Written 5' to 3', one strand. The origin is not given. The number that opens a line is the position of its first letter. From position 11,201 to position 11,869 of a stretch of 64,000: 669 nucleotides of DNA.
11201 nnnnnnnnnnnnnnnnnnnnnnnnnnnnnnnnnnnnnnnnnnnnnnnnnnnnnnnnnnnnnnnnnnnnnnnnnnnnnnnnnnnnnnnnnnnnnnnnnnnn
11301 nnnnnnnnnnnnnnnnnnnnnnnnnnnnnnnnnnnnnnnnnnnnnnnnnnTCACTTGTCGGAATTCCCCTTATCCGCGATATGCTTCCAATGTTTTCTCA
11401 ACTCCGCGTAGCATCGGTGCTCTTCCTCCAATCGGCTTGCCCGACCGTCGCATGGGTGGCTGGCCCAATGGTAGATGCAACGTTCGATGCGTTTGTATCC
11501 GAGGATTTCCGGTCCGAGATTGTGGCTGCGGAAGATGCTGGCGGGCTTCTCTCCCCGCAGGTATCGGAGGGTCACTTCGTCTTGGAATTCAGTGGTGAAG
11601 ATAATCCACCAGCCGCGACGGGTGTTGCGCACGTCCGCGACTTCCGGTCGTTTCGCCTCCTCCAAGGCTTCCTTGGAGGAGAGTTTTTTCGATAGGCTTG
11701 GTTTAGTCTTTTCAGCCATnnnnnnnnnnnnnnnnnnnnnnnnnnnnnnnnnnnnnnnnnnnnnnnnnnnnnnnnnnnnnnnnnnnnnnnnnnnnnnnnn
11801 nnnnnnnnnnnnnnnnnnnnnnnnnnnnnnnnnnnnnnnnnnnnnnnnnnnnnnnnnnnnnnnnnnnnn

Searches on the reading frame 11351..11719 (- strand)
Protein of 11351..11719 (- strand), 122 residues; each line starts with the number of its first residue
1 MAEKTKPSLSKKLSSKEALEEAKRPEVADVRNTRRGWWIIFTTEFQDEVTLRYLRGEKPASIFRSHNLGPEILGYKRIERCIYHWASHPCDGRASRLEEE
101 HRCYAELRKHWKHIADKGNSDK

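Call 16: search_protein_families(library=pfam, proteins=[window:11351-11719:-], max_evalue=1)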
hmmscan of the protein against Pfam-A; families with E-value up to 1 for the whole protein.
window:11351-11719:- (122 aa): 2 families
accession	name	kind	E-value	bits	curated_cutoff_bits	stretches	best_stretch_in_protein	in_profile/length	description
PF23230.1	zf-C2H2_13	-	0.12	13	27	1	89-112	7-30/59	C2H2-type zinc finger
PF20310.4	HTH_Tnp_2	-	0.17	12.2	23.8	1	38-79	27-68/131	Transposon related HTH domain protein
